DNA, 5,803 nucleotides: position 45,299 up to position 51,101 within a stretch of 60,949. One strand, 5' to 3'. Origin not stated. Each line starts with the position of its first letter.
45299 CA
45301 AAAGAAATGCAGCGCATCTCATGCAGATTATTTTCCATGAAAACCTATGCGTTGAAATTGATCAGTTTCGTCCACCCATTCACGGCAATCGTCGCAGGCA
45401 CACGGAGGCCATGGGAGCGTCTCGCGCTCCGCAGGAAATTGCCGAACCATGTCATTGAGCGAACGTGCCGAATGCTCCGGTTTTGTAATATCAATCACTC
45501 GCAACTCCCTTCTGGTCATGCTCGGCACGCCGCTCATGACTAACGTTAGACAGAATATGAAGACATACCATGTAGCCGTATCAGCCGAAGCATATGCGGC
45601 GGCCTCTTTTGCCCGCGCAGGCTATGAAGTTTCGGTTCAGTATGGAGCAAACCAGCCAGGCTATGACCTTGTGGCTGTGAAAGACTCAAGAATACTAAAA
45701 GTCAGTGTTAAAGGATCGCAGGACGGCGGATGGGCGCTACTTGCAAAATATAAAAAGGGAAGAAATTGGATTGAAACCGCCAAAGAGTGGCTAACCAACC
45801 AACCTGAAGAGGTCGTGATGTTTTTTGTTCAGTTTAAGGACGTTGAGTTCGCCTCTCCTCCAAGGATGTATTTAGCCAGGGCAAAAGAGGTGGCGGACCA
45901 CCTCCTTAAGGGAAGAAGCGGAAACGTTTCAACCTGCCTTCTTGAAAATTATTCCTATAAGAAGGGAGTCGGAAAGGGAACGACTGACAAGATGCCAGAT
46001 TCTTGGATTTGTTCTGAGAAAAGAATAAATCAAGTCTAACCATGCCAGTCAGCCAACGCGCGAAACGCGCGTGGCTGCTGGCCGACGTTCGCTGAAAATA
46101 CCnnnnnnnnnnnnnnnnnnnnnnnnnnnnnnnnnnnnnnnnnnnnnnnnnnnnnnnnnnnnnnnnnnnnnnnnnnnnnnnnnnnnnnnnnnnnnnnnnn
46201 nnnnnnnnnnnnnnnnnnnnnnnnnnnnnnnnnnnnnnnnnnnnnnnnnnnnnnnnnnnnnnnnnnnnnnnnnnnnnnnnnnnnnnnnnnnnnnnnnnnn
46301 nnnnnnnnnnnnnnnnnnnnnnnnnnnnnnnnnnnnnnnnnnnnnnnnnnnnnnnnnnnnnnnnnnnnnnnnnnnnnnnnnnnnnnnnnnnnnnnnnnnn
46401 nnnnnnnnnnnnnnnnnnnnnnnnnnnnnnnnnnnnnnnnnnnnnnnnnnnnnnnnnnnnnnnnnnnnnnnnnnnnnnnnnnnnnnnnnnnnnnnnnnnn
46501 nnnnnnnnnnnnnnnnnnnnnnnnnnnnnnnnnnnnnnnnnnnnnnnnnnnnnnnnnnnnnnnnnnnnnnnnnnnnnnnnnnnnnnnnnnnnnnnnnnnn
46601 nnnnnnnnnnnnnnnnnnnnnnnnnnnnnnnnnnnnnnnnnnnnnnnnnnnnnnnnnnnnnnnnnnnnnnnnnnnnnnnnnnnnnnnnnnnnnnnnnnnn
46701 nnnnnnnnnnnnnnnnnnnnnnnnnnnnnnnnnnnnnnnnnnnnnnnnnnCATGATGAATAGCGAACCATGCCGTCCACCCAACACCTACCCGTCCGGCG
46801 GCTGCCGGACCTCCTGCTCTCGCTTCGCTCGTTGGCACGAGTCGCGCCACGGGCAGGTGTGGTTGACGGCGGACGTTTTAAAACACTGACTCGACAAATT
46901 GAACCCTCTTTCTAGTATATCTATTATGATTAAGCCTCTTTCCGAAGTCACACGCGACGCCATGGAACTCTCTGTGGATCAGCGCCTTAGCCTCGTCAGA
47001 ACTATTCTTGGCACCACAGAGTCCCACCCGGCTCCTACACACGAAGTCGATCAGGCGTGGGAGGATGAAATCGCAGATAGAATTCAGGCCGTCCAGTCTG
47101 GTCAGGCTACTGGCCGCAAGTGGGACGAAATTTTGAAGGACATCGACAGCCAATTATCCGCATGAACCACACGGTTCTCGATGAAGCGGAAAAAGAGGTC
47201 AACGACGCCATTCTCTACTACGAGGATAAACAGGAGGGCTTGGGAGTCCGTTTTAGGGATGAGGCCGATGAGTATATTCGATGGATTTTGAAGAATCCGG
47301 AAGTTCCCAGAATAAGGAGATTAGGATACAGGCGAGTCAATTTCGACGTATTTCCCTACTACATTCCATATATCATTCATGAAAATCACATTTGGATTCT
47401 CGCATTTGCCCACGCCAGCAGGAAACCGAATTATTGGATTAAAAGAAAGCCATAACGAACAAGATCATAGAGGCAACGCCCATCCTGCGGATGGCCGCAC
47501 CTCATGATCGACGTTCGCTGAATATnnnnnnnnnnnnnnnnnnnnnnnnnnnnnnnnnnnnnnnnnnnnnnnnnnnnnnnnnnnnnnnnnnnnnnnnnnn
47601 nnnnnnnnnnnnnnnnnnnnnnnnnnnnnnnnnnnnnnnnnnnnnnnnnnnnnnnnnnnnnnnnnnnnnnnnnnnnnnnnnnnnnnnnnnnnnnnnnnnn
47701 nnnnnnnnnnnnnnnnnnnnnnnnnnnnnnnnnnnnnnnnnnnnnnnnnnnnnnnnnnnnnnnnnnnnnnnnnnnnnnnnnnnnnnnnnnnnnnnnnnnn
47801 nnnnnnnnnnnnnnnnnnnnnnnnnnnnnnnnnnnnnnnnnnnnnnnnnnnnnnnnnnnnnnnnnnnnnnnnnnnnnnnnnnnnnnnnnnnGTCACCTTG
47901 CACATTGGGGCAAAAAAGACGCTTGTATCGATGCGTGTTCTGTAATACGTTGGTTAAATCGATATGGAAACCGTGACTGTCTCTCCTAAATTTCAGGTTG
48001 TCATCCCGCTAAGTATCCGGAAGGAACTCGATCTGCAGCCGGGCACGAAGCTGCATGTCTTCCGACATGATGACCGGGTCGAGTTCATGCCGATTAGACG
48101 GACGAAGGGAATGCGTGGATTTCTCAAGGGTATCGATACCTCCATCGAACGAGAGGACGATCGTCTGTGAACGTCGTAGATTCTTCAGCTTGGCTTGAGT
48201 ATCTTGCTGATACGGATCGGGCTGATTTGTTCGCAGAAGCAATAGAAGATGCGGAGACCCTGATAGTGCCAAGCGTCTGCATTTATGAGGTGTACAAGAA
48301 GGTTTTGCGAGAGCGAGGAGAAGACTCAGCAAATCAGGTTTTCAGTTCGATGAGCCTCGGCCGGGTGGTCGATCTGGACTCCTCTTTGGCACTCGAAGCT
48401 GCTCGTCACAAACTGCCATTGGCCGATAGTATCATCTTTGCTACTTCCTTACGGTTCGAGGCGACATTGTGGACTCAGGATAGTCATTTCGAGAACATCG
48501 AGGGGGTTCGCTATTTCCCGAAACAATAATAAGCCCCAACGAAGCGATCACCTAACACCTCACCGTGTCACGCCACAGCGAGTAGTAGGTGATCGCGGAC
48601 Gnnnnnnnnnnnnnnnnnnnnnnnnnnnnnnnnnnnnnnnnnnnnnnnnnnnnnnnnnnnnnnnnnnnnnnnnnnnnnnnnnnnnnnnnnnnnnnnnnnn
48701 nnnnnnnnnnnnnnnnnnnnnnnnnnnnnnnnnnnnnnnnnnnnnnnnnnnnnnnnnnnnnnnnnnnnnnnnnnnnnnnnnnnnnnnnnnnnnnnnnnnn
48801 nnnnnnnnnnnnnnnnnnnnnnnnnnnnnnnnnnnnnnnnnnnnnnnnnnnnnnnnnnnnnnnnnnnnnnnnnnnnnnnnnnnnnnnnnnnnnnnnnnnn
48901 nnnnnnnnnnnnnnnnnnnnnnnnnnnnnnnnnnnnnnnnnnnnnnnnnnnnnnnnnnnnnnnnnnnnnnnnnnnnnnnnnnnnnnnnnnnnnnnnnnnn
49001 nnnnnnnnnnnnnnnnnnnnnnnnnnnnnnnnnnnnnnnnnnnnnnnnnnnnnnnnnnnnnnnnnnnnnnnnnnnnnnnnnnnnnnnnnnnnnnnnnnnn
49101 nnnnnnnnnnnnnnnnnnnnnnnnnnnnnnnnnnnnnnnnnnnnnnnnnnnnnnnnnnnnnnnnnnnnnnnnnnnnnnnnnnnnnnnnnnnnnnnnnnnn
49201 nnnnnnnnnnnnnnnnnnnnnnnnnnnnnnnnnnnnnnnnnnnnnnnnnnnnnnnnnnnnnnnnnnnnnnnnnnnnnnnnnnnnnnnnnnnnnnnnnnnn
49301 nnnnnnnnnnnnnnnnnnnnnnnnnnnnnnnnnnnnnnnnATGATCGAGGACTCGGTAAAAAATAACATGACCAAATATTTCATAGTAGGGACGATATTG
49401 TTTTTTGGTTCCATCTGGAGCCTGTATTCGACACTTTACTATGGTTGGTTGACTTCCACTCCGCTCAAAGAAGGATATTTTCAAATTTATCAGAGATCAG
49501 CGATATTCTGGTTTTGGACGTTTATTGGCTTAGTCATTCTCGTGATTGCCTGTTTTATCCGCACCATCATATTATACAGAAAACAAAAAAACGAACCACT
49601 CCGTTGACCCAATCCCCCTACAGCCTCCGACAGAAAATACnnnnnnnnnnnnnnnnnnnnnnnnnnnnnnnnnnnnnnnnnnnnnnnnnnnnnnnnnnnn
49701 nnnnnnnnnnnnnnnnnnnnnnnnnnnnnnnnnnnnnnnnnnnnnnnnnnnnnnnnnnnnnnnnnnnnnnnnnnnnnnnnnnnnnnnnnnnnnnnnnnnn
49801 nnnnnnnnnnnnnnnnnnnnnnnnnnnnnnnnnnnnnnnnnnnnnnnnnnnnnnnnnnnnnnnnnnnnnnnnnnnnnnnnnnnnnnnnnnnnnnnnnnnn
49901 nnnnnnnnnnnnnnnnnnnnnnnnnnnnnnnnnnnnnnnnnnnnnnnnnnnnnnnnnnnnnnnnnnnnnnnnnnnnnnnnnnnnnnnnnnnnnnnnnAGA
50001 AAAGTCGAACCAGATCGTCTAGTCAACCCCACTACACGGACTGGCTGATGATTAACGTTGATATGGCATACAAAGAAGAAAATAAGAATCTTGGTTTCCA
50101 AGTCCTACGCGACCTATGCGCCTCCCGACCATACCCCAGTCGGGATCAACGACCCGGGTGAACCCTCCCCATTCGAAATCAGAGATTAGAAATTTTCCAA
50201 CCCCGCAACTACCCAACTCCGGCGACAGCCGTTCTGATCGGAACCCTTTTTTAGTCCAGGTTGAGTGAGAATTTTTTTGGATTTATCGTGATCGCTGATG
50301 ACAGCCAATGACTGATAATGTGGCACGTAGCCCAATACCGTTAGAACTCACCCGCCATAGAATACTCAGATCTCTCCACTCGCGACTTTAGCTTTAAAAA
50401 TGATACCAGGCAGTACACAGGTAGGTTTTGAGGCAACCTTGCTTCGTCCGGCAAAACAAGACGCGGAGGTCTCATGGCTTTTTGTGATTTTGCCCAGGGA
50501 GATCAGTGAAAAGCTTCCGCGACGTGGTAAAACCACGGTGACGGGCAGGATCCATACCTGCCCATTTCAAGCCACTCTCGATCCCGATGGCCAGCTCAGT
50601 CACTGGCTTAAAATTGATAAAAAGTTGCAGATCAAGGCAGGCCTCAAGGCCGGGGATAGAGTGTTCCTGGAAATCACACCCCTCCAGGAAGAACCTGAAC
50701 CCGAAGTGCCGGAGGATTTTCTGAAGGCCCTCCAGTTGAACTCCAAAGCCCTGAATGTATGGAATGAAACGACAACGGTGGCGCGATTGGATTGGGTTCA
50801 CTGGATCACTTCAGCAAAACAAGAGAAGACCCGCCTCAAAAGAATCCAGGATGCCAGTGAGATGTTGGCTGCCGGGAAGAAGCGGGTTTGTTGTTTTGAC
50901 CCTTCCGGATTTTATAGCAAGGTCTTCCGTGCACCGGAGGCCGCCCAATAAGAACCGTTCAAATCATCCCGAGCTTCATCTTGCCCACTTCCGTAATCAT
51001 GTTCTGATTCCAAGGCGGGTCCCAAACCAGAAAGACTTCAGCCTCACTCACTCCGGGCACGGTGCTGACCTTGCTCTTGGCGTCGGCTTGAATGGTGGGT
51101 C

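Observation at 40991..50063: Chromosomal integron with ~15 cassettes inserted between rsmD and the suf cluster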

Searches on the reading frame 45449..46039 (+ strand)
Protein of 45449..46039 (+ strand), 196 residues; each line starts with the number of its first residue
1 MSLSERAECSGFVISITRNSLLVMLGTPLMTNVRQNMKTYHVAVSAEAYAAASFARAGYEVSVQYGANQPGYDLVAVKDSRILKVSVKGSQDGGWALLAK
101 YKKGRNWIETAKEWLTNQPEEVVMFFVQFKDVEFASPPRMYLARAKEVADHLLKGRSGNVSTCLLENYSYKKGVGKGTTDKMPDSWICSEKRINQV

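Call 9: search_protein_families(library=pfam, proteins=[window:45449-46039:+], max_evalue=0.01)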
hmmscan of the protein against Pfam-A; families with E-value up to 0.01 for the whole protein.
window:45449-46039:+ (196 aa): 1 family
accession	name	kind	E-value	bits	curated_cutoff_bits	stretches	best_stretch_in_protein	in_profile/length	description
PF11645.14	PDDEXK_5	-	2.3e-05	24.9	26.1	1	38-91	2-54/138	PD-(D/E)XK endonuclease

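Call 37: search_protein_families(library=padloc, proteins=[window:45557-46039:+], max_evalue=0.01)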
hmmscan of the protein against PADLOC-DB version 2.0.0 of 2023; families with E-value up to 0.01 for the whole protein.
window:45557-46039:+ (160 aa): 0 families

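Call 38: search_protein_families(library=ncbifam, proteins=[window:45557-46039:+], max_evalue=0.01)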
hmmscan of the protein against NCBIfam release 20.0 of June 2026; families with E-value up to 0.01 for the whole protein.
window:45557-46039:+ (160 aa): 1 family
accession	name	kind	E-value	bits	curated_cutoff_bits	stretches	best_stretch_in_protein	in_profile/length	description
NF009151.0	PRK12497.1-5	equivalog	0.00059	20.1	124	1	4-85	14-97/126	YraN family protein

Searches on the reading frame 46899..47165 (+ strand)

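Call 9: search_protein_families(library=pfam, proteins=[window:46899-47165:+], max_evalue=0.01)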
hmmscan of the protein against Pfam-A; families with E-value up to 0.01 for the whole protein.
window:46899-47165:+ (88 aa): 1 family
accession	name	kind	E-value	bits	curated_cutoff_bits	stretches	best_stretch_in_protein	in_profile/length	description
PF09720.15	Unstab_antitox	-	8.1e-11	42.2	23.3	1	23-78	1-54/54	Putative addiction module component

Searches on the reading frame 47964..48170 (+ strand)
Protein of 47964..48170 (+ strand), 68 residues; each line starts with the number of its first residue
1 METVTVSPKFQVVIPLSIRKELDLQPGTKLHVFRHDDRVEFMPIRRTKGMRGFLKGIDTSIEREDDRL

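Call 10: search_protein_families(library=pfam, proteins=[window:47964-48170:+], max_evalue=0.01)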
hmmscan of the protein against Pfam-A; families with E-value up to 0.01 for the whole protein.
window:47964-48170:+ (68 aa): 1 family
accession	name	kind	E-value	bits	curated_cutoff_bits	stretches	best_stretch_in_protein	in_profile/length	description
PF04014.23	MazE_antitoxin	-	2.2e-06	28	24.7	1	3-40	1-39/48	Antidote-toxin recognition MazE, bacterial antitoxin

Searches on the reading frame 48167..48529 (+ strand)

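Call 10: search_protein_families(library=pfam, proteins=[window:48167-48529:+], max_evalue=0.01)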
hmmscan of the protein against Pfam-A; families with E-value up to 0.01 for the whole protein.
window:48167-48529:+ (120 aa): 2 families
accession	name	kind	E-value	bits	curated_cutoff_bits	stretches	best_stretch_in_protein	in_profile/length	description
PF01850.27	PIN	-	1.9e-13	51.5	23.6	1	3-112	2-118/120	PIN domain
PF10130.15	PIN_2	-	0.00062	20.4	22.4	1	45-108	51-115/133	PIN domain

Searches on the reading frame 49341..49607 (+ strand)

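Call 10: search_protein_families(library=pfam, proteins=[window:49341-49607:+], max_evalue=0.01)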
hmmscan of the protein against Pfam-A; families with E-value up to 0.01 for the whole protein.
window:49341-49607:+ (88 aa): 2 families
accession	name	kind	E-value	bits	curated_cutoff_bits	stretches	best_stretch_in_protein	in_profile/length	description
PF02687.27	FtsX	-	0.0017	18.8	25.5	1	16-80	51-112/120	FtsX-like permease C-terminal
PF20517.3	TMEM127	-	0.003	18.1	25.3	1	18-85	15-78/113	Transmembrane protein 127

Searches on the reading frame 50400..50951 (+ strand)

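Call 10: search_protein_families(library=pfam, proteins=[window:50400-50951:+], max_evalue=0.01)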
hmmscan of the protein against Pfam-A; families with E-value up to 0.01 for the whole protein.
window:50400-50951:+ (183 aa): 2 families
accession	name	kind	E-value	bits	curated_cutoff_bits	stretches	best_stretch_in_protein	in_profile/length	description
PF13376.11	OmdA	-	8.6e-19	67.7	25.6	1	100-159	1-60/60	Bacteriocin-protection, YdeI or OmpD-Associated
PF08922.17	DUF1905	-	7e-16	58.5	24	1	10-91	1-80/81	Domain of unknown function (DUF1905)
